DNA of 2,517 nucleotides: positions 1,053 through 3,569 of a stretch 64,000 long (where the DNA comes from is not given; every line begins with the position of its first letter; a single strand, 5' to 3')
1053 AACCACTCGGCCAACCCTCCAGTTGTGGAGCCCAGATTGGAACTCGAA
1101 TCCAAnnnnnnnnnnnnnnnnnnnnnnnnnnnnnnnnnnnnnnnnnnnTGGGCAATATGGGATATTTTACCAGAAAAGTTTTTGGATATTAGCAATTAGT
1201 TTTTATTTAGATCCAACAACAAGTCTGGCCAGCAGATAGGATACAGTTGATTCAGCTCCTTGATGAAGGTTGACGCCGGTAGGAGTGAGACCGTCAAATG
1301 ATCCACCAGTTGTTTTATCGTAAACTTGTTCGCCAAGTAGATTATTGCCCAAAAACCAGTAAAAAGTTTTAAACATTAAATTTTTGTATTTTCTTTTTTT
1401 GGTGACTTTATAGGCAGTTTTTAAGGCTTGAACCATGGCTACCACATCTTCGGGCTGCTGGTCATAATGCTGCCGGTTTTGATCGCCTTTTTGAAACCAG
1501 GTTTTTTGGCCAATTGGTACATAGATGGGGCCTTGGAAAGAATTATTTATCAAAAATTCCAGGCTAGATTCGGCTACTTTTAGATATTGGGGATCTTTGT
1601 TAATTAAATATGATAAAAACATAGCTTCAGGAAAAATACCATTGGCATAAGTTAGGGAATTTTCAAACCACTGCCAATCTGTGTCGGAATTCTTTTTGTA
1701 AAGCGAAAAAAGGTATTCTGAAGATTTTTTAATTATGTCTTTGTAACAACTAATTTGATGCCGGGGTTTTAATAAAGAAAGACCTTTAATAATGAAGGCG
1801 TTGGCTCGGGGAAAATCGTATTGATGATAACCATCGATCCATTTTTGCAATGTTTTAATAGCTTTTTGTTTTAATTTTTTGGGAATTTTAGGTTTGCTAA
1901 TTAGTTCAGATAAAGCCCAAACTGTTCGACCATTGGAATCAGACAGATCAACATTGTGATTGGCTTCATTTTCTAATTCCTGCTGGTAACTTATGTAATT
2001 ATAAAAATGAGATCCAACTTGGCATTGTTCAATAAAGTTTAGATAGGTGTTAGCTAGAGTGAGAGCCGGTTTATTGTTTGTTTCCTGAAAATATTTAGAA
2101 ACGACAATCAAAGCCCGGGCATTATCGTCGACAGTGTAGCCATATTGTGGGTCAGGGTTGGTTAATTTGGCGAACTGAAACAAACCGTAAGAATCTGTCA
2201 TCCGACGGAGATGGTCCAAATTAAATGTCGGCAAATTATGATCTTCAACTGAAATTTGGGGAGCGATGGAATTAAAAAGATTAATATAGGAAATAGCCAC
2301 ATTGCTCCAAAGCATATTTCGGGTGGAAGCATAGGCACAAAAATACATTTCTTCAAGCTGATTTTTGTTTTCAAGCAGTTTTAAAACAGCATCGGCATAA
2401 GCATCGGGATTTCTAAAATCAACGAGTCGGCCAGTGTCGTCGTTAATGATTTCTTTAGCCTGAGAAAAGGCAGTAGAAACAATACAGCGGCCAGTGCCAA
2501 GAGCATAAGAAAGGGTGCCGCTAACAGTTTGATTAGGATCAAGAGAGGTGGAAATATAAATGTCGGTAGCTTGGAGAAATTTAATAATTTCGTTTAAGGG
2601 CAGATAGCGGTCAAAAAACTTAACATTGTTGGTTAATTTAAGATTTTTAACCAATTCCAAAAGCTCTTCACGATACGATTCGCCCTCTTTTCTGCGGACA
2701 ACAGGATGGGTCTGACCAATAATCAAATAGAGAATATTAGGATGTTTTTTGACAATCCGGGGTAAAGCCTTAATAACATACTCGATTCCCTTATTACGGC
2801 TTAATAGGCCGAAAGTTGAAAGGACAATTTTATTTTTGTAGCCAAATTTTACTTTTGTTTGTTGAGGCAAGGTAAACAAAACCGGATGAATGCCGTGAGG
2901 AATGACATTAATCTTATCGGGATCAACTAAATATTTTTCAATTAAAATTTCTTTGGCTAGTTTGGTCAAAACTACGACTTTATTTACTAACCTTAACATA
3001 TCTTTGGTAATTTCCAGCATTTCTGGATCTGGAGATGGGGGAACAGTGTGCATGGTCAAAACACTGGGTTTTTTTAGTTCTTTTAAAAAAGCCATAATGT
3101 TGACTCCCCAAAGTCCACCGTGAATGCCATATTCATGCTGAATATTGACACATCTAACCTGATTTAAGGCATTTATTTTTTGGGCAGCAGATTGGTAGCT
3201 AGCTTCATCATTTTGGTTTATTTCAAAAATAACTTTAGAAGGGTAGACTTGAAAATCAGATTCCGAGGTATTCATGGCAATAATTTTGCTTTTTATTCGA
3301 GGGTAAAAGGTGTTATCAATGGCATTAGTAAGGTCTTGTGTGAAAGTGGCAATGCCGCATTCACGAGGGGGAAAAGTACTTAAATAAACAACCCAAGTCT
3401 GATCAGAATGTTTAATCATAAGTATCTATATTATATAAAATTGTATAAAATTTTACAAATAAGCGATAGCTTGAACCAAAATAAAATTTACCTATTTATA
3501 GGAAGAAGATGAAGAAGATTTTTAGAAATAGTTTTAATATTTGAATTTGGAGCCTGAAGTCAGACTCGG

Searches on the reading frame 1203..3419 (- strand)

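Call 107: search_protein_families(library=pfam, proteins=[window:1203-3419:-], max_evalue=0.0001)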
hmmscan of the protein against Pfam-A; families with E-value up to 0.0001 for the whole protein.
window:1203-3419:- (738 aa): 3 families
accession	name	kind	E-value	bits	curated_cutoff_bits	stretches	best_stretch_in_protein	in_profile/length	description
PF00534.26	Glycos_transf_1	-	5.5e-21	75.3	26.4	1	194-358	12-165/172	Glycosyl transferases group 1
PF13692.12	Glyco_trans_1_4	-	2.9e-19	70.2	27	1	199-351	3-142/142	Glycosyl transferases group 1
PF13439.12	Glyco_transf_4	-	2.7e-08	34.5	28.5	1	103-178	83-167/170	Glycosyltransferase Family 4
